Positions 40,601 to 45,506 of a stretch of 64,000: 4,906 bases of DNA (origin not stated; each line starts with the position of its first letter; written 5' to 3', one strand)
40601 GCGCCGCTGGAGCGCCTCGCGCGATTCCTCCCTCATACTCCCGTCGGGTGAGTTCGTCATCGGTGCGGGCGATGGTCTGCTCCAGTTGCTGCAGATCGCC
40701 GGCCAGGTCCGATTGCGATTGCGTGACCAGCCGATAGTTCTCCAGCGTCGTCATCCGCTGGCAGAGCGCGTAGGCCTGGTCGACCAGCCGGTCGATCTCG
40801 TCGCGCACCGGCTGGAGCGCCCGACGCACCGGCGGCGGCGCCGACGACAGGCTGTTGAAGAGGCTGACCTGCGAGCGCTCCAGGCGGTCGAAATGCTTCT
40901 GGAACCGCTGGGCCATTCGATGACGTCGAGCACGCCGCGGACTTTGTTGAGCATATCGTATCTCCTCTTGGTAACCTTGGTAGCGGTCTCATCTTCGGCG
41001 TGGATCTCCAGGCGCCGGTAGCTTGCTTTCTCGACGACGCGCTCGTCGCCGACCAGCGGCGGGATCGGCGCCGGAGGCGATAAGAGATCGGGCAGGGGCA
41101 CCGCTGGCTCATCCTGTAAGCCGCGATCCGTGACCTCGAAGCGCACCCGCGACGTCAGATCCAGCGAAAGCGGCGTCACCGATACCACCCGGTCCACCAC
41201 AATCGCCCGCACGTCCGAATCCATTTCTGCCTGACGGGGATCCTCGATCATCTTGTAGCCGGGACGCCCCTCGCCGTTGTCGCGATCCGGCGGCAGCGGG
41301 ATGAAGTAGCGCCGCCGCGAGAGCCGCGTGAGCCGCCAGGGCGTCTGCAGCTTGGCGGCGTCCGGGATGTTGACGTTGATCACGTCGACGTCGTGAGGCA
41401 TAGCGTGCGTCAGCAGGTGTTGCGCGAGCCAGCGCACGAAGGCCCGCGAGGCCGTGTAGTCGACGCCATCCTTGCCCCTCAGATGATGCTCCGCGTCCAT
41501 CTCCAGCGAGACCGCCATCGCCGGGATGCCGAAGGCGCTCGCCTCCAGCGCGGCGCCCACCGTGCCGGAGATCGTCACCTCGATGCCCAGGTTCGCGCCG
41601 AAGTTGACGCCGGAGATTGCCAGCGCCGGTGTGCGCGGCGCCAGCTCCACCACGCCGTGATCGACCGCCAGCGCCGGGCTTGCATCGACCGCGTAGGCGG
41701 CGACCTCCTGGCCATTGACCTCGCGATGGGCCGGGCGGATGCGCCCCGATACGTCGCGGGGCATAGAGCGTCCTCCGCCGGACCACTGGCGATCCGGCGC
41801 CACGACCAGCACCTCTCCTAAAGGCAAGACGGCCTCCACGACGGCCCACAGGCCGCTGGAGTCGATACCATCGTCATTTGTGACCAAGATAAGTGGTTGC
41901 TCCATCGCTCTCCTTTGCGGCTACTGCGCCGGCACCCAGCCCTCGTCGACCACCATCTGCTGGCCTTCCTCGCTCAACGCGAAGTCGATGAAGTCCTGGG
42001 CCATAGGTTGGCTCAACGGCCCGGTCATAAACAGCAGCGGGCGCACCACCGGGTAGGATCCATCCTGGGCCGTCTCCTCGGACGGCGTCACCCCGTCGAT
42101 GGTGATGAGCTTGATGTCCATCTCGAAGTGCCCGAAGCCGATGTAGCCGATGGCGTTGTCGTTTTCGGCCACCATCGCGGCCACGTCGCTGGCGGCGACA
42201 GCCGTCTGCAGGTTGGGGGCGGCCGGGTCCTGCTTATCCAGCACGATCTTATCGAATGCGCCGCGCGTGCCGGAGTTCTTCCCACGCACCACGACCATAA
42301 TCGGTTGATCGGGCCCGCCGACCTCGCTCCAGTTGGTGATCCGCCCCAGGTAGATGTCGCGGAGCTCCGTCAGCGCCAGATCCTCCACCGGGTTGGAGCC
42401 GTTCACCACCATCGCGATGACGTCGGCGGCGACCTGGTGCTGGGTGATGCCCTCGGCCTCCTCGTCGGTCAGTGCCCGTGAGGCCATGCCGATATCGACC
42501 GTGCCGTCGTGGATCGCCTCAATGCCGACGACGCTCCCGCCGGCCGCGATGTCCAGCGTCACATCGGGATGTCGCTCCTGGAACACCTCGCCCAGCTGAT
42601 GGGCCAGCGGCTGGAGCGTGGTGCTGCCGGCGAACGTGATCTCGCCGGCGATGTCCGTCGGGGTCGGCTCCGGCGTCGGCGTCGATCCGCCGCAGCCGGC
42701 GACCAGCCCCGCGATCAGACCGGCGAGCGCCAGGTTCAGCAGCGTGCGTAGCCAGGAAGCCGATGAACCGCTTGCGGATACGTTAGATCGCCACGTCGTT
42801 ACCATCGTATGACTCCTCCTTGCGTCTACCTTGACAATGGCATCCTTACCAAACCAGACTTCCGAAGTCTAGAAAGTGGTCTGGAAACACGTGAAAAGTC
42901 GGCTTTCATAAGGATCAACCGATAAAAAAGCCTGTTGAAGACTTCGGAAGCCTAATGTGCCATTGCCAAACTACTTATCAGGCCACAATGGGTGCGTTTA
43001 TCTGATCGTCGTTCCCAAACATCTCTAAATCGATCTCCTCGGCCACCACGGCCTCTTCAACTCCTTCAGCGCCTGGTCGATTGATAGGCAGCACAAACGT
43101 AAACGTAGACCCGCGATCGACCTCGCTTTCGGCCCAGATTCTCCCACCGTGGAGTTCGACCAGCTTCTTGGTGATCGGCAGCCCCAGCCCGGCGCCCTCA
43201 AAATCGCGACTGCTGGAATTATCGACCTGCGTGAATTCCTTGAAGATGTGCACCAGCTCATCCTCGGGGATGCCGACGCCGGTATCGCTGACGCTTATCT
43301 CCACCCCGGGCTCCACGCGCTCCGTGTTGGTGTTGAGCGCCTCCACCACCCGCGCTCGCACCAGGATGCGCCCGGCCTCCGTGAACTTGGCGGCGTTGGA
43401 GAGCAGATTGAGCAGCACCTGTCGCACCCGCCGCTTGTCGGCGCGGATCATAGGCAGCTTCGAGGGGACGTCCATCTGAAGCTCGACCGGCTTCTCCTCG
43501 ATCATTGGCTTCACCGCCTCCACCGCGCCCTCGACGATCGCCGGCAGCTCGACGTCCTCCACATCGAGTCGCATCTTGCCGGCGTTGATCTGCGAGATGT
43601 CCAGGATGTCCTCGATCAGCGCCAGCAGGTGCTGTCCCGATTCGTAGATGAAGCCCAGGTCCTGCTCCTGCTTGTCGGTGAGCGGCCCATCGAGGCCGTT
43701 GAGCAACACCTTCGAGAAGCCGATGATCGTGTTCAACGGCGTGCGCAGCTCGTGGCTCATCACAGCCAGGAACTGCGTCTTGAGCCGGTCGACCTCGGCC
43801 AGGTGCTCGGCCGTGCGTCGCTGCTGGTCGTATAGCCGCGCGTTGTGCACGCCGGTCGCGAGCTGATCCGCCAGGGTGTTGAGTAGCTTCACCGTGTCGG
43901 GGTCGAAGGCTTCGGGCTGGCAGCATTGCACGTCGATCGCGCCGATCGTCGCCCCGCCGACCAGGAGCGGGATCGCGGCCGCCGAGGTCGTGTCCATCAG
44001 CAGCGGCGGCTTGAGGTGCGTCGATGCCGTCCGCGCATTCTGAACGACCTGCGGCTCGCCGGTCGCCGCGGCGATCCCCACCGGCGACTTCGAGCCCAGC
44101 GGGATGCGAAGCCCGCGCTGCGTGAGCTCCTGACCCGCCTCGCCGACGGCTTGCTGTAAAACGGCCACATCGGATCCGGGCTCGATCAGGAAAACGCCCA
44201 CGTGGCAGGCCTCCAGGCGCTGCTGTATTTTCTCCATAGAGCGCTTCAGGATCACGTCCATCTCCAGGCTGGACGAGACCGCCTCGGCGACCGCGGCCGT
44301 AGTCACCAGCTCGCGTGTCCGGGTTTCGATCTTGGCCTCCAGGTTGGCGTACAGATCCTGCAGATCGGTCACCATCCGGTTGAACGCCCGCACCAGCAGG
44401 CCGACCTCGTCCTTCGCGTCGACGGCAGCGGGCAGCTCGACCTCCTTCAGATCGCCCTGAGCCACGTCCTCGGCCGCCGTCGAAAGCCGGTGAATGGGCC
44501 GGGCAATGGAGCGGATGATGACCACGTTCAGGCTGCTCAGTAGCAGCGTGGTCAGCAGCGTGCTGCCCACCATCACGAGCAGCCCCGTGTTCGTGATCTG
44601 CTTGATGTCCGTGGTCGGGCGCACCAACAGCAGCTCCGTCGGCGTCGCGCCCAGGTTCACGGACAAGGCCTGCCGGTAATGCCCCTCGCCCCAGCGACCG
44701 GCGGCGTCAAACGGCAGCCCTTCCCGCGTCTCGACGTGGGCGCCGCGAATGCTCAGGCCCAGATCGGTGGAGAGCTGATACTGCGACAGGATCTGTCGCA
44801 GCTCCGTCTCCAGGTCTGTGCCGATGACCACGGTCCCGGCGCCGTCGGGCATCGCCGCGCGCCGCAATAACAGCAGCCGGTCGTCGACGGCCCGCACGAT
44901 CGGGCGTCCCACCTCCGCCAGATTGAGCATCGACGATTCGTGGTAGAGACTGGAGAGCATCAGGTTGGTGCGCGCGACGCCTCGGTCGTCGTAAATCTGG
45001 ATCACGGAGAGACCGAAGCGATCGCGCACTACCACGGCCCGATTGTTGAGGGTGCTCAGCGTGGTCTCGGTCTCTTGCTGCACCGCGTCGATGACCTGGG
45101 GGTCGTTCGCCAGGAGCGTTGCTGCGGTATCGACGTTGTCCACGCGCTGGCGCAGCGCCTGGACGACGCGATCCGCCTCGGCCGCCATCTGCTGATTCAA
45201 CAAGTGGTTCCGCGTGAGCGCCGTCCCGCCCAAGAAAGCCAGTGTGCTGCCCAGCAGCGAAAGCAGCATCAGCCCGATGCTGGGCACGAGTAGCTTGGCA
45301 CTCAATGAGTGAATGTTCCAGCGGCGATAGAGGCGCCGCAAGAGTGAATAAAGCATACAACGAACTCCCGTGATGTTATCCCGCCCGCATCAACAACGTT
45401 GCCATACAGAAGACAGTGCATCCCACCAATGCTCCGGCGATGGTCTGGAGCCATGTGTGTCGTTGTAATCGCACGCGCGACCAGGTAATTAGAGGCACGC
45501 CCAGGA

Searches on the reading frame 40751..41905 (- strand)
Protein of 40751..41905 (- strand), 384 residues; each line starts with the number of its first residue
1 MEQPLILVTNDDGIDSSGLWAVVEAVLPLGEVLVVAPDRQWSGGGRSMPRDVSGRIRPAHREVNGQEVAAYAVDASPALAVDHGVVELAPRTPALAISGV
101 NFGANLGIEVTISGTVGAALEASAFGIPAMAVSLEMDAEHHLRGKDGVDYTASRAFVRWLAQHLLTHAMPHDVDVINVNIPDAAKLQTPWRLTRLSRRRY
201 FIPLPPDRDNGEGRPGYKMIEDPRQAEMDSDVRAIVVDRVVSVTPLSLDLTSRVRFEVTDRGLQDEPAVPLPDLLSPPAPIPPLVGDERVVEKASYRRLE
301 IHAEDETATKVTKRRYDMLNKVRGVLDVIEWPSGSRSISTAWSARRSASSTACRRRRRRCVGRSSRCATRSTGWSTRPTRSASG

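Call 83: search_protein_families(library=pfam, proteins=[window:40751-41905:-], max_evalue=0.00001)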
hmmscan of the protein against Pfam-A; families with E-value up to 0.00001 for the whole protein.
window:40751-41905:- (384 aa): 1 family
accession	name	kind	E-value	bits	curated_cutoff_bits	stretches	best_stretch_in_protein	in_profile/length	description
PF01975.23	SurE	-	2.8e-45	154.9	22.1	1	6-200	1-187/189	Survival protein SurE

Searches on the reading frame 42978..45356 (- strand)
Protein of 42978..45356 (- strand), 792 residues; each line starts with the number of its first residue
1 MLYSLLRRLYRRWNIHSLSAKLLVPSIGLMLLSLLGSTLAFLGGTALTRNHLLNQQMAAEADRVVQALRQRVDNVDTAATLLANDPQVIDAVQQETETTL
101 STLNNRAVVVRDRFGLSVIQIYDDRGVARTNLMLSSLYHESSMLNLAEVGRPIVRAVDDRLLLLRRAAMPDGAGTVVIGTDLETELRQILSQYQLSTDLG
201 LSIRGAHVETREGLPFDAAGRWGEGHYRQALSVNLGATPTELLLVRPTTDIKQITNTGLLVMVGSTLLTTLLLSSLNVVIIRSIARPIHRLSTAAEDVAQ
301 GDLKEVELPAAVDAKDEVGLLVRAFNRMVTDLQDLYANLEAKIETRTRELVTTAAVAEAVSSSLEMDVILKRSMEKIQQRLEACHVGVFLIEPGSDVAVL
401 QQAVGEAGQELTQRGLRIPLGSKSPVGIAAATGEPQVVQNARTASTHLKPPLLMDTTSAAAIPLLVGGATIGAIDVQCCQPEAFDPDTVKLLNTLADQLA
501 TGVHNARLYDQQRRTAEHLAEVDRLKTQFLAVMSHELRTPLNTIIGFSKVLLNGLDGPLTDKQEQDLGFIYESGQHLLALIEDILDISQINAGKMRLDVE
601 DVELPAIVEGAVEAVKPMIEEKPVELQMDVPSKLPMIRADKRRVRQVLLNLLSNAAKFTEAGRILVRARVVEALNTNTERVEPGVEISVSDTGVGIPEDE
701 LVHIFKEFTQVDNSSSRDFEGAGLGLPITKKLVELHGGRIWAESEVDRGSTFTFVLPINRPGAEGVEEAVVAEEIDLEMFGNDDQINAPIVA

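Call 83: search_protein_families(library=pfam, proteins=[window:42978-45356:-], max_evalue=0.00001)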
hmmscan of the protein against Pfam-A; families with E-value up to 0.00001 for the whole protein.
window:42978-45356:- (792 aa): 6 families
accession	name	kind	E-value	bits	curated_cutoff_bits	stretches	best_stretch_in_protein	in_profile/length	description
PF02518.31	HATPase_c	-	6e-30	104.4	26.4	1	640-758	2-109/111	Histidine kinase-, DNA gyrase B-, and HSP90-like ATPase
PF00512.31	HisKA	-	2.4e-20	72.8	26.9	1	526-593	2-66/66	His Kinase A (phospho-acceptor) domain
PF01590.32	GAF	-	1.8e-14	54.9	22.4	1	366-501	2-131/133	GAF domain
PF00672.30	HAMP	-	2.1e-14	54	25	1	279-334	1-53/53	HAMP domain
PF13185.12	GAF_2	-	2.6e-14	54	28.6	1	364-502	2-134/136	GAF domain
PF13492.12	GAF_3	-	1.7e-07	32.2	27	1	365-505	1-129/129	GAF domain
